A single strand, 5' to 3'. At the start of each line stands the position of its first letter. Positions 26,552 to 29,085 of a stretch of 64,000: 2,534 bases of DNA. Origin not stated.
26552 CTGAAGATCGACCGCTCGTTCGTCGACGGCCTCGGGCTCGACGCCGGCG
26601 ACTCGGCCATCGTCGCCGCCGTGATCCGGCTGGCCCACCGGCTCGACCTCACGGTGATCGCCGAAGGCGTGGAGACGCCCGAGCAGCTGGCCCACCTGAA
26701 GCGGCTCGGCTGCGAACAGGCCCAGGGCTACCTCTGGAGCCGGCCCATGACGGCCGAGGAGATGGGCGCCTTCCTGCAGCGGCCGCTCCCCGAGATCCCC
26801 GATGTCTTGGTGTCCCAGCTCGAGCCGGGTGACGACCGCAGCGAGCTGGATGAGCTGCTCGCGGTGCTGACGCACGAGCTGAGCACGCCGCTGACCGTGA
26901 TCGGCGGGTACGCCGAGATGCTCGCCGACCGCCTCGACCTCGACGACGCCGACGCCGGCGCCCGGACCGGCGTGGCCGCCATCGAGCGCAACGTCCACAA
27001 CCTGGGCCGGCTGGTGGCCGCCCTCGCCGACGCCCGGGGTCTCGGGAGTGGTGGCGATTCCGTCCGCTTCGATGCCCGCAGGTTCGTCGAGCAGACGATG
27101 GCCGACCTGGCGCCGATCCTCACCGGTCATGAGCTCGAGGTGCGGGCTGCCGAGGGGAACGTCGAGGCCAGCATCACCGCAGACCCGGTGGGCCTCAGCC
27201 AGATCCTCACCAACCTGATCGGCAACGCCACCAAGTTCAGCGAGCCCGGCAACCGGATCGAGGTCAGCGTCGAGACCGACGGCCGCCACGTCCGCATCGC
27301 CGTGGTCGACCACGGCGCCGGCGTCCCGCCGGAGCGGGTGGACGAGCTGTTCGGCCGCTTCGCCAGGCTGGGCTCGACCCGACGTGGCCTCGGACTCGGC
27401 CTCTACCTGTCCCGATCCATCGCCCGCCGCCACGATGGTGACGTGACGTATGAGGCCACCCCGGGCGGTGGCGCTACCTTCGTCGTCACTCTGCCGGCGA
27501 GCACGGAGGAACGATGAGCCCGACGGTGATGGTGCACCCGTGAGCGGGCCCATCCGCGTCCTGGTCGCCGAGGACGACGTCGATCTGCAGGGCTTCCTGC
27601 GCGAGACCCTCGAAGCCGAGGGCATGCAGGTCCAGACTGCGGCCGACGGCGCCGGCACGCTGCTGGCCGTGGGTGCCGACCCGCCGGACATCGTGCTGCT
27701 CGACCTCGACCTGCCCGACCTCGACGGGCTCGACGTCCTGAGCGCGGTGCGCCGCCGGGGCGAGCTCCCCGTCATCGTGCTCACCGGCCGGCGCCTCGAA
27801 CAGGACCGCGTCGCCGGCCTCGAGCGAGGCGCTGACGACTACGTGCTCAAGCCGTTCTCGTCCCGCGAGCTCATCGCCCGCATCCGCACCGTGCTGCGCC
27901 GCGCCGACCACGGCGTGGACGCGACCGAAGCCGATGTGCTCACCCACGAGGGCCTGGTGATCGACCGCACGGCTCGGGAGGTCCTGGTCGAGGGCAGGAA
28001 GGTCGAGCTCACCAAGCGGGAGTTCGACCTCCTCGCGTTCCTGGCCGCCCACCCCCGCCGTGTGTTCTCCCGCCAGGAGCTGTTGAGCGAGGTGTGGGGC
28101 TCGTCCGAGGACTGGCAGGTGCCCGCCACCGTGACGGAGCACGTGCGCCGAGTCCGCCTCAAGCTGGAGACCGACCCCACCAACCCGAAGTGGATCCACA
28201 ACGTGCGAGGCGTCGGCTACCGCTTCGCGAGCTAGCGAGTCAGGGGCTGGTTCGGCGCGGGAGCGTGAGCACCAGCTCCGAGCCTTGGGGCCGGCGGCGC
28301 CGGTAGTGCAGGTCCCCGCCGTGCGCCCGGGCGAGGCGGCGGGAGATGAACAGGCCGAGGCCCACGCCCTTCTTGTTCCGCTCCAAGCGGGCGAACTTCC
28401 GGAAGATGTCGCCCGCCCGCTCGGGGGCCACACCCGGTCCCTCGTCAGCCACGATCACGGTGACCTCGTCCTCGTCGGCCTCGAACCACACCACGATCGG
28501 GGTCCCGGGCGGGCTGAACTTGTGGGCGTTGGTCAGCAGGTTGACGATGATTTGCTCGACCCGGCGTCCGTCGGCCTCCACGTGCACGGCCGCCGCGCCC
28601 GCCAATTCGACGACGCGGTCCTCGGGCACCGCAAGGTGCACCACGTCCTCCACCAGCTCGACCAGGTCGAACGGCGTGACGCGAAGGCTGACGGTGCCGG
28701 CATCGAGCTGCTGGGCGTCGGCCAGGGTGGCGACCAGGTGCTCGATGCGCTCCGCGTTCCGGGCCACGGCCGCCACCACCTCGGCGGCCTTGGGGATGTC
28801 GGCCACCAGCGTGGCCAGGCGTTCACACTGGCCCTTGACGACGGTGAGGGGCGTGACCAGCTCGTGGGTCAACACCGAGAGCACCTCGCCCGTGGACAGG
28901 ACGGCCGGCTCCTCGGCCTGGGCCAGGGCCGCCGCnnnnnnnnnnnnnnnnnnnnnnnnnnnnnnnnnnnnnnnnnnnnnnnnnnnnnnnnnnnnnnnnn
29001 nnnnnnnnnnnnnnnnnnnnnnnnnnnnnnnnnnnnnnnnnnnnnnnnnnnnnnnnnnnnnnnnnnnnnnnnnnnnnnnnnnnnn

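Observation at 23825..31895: Two paralogous PAS-GGDEF-EAL proteins, each carrying a complete C-terminal histidine-kinase module, bracket one OmpR regulator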

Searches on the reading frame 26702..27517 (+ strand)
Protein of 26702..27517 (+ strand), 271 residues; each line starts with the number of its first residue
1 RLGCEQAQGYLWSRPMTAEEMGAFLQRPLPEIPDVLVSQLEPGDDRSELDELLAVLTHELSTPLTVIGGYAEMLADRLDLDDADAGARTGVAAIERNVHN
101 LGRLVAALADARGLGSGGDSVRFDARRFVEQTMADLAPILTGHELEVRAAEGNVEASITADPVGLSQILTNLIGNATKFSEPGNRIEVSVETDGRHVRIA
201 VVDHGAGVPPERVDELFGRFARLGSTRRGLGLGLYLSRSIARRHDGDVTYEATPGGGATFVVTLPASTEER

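Call 30: find_homologous_proteins(query=window:26702-27517:+, max_evalue=0.00001)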
Query window:26702-27517:+ (271 aa): 1157 proteins with E <= 0.00001 among 8000 candidates; the best 120 are listed.
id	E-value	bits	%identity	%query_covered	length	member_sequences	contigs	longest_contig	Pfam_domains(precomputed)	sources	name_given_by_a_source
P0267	2.4e-77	278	56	98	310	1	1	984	PF02518.32,PF00512.32,PF00563.26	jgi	jgi:two-component system OmpR family sensor kinase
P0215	2.1e-76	275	56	98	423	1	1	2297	PF02518.32,PF00512.32,PF00563.26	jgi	jgi:EAL domain-containing protein (putative c-di-GMP-specific phosphodiesterase class I)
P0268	3.1e-57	212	54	80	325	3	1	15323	PF02518.32,PF00512.32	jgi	jgi:signal transduction histidine kinase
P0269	1.8e-56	210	52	80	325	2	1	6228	PF02518.32,PF00512.32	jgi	jgi:signal transduction histidine kinase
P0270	1.4e-52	197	49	87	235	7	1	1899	PF02518.32,PF00512.32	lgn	-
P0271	1.6e-51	193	47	81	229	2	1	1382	PF02518.32,PF00512.32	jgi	jgi:signal transduction histidine kinase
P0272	1.7e-48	184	49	83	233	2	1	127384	PF02518.32,PF00512.32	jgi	jgi:two-component system OmpR family sensor kinase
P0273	9.8e-48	181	49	85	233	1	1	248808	PF02518.32,PF00512.32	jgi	jgi:two-component system OmpR family sensor kinase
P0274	3.6e-47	179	48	80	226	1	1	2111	PF13581.13,PF02518.32,PF00512.32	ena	-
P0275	1.6e-46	177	47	85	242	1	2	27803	PF02518.32,PF00512.32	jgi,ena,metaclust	metaclust:\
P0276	4.8e-46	176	47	85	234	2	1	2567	PF02518.32,PF00512.32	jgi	jgi:signal transduction histidine kinase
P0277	3.2e-45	173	46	83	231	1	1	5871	PF02518.32,PF00512.32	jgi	jgi:signal transduction histidine kinase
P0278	1.0e-44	171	46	83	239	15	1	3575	PF02518.32,PF00512.32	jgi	jgi:two-component system OmpR family sensor kinase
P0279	1.6e-39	154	50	62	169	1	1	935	PF13581.13,PF02518.32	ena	-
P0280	3.5e-35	140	42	79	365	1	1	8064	PF02518.32,PF00512.32,PF00072.31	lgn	-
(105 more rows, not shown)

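Call 31: find_encoding_contigs(protein=P0273, flank=6000, max_places=2)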
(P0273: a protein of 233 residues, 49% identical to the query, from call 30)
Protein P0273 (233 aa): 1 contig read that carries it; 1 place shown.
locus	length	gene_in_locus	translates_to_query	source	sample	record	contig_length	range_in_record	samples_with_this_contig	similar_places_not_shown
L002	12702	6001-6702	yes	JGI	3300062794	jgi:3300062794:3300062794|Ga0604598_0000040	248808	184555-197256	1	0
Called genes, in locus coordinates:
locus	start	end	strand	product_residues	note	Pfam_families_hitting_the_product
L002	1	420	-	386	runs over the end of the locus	PF14657:Arm-DNA-bind_4, PF14659:Phage_int_SAM_3 (weak), PF00589:Phage_integrase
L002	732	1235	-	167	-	PF06737:Transglycosylas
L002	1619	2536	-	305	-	PF02574:S-methyl_trans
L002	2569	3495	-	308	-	PF00800:PDT, PF01842:ACT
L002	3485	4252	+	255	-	PF00731:AIRC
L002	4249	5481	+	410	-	PF01969:Ni_insertion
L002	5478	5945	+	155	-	PF07291:MauE, PF07681:DoxX (weak)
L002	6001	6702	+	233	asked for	PF00512:HisKA, PF02518:HATPase_c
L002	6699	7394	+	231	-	PF00072:Response_reg, PF00486:Trans_reg_C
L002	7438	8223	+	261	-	PF00072:Response_reg, PF13581:HATPase_c_2, PF02518:HATPase_c (weak)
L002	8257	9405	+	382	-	PF06559:DCD_N, PF22769:DCD, PF22569:DCD_C, PF22769:DCD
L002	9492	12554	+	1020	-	PF01619:Pro_dh, PF00171:Aldedh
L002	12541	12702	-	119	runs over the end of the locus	-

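Call 32: find_encoding_contigs(protein=P0272, flank=6000, max_places=2)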
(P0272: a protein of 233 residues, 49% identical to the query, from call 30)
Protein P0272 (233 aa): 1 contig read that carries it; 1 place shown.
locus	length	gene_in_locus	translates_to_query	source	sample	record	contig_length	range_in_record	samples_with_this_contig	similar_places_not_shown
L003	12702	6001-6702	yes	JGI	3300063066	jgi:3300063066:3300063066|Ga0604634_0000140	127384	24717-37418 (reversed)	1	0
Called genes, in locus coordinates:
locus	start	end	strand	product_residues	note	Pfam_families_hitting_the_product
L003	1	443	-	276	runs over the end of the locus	-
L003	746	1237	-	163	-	PF06737:Transglycosylas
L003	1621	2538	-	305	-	PF02574:S-methyl_trans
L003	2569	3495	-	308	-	PF00800:PDT, PF01842:ACT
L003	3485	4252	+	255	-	PF00731:AIRC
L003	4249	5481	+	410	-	PF01969:Ni_insertion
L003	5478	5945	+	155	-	PF07291:MauE, PF07681:DoxX (weak), PF13564:DoxX_2 (weak)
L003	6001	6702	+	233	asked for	PF00512:HisKA (weak), PF02518:HATPase_c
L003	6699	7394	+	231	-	PF00072:Response_reg, PF00486:Trans_reg_C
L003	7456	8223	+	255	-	PF00072:Response_reg, PF13581:HATPase_c_2, PF02518:HATPase_c (weak)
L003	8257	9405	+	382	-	PF06559:DCD_N, PF22769:DCD, PF22569:DCD_C, PF22769:DCD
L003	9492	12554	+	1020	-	PF01619:Pro_dh, PF00171:Aldedh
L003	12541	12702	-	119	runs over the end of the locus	-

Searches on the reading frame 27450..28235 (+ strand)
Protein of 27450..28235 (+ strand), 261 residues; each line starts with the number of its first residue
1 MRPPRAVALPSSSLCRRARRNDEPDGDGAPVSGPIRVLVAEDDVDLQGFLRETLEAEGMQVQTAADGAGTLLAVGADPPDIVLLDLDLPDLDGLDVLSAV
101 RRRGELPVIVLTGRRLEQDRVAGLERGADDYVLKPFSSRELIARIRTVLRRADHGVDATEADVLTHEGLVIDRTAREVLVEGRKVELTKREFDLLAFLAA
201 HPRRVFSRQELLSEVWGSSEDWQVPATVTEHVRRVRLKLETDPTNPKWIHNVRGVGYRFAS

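Call 7: search_protein_families(library=pfam, proteins=[window:27450-28235:+], max_evalue=0.01)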
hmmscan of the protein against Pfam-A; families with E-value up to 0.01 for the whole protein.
window:27450-28235:+ (261 aa): 2 families
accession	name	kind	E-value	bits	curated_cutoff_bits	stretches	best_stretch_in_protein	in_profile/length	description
PF00072.30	Response_reg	-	4.3e-27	94.9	30.2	1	37-146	1-111/111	Response regulator receiver domain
PF00486.34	Trans_reg_C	-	2.9e-25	88.6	26.2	1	182-259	1-77/77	Transcriptional regulatory protein, C terminal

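Call 75: search_protein_families(library=ncbifam, proteins=[window:27540-28235:+], max_evalue=0.00001)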
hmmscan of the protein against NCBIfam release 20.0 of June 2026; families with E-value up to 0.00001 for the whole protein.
window:27540-28235:+ (231 aa): 87 families (the best 25 are shown)
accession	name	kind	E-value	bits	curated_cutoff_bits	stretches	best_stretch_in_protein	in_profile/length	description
NF040689.1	MtrAB_MtrA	equivalog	9e-61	205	300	1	7-228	1-217/219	MtrAB system response regulator MtrA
TIGR02154.1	PhoB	equivalog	8.2e-57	192.1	296.2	1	6-229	4-225/226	phosphate regulon transcriptional regulator PhoB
NF045944.1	ResRegRpaBCyano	equivalog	8.7e-57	192.1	330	1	8-229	1-227/229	response regulator transcription factor RpaB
NF040534.1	resp_reg_YycF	equivalog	6.7e-56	189.1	340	1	6-228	2-226/231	response regulator YycF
NF008296.0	PRK11083.1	equivalog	2.4e-53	180.9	273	1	6-229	5-225/228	two-component system response regulator CreB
NF033120.0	vanR_FM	exception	7.4e-50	169.7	460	1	5-230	4-230/231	vancomycin resistance response regulator transcription factor, VanR-F/VanR-M family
NF053854.1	RespRegPhoBBctds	equivalog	8.1e-49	166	270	1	7-229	1-224/225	two-component system response regulator PhoB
TIGR01387.1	cztR_silR_copR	subfamily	1.2e-48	165.7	279.2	1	7-228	1-217/218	heavy metal response regulator transcription factor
NF033117.2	vanR_ACDEGLN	exception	5.5e-48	163.5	350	1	7-228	1-224/226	VanR-ABDEGLN family response regulator transcription factor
NF041733.1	resp_reg_CseB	equivalog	2.3e-47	161.3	350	1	6-229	2-226/228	two-component system response regulator CseB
NF007982.1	PRK10710.1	equivalog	2.5e-47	161.4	380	1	6-229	9-227/235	envelope stress response regulator BaeR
NF007820.0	PRK10529.1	equivalog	3.8e-46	157.3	325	1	6-230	3-224/225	two-component system response regulator KdpE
NF041209.1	resp_regPieR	equivalog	2.4e-45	155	450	1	6-229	2-227/231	two component system response regulator PieR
NF007546.0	PRK10161.1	equivalog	2.8e-44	151.4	471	1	6-230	4-226/229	phosphate response regulator transcription factor PhoB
NF012227.0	AdeR_RR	equivalog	6.3e-43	147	340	1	7-229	14-236/239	efflux system response regulator transcription factor AdeR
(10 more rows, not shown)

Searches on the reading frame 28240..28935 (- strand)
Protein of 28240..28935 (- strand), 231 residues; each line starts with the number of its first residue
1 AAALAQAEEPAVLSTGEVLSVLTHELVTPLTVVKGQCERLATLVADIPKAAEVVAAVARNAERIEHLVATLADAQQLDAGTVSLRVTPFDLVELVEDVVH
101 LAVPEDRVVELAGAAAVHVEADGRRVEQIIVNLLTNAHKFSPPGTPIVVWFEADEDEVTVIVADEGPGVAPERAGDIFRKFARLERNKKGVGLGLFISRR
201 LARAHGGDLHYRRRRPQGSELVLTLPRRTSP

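Call 13: search_solved_structures(query=window:28240-28935:-, max_evalue=0.001, show_alignments=2)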
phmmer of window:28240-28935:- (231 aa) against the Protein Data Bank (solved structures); distinct sequences matched with E-value up to 0.001: 60.
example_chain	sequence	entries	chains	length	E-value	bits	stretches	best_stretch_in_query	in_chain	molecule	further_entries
8u4x_A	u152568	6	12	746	3.1e-26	95.7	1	6-226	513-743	histidine kinase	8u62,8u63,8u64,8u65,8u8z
6paj_A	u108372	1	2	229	4.4e-22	82.2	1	19-227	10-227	Sensor protein SrrB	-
6lgq_C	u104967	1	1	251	1.8e-21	80.1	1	18-231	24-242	Histidine kinase KdpD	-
7z8n_A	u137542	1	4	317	3.5e-20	75.9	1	15-225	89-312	Histidine kinase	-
4jas_A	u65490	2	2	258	2e-19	73.4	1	17-227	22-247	Histidine kinase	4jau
9rcc_A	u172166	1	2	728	5.1e-19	72.1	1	18-211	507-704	Bacteriophytochrome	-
9eut_A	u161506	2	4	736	5.2e-19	72.1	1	18-211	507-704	Bacteriophytochrome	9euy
6qrj_A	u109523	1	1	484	3.2e-18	69.5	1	15-227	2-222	Hybrid kinase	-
3dge_A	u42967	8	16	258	9.6e-18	68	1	17-227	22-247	Sensor protein | Histidine kinase | Sensor histidine kinase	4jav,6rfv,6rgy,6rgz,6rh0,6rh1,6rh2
2c2a_A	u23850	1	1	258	9.6e-18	68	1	17-227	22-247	SENSOR HISTIDINE KINASE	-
5uht_A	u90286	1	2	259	9.8e-18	68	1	17-227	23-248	Sensor histidine kinase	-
7cch_A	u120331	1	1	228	1.2e-17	67.7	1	21-225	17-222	AdeS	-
6azr_A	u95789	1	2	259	4.9e-17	65.7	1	17-227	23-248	Sensor histidine kinase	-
6rh7_A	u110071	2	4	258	2.2e-16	63.5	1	17-227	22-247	Sensor histidine kinase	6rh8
4q20_A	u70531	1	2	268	3.8e-15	59.5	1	2-229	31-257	Sensor protein DivL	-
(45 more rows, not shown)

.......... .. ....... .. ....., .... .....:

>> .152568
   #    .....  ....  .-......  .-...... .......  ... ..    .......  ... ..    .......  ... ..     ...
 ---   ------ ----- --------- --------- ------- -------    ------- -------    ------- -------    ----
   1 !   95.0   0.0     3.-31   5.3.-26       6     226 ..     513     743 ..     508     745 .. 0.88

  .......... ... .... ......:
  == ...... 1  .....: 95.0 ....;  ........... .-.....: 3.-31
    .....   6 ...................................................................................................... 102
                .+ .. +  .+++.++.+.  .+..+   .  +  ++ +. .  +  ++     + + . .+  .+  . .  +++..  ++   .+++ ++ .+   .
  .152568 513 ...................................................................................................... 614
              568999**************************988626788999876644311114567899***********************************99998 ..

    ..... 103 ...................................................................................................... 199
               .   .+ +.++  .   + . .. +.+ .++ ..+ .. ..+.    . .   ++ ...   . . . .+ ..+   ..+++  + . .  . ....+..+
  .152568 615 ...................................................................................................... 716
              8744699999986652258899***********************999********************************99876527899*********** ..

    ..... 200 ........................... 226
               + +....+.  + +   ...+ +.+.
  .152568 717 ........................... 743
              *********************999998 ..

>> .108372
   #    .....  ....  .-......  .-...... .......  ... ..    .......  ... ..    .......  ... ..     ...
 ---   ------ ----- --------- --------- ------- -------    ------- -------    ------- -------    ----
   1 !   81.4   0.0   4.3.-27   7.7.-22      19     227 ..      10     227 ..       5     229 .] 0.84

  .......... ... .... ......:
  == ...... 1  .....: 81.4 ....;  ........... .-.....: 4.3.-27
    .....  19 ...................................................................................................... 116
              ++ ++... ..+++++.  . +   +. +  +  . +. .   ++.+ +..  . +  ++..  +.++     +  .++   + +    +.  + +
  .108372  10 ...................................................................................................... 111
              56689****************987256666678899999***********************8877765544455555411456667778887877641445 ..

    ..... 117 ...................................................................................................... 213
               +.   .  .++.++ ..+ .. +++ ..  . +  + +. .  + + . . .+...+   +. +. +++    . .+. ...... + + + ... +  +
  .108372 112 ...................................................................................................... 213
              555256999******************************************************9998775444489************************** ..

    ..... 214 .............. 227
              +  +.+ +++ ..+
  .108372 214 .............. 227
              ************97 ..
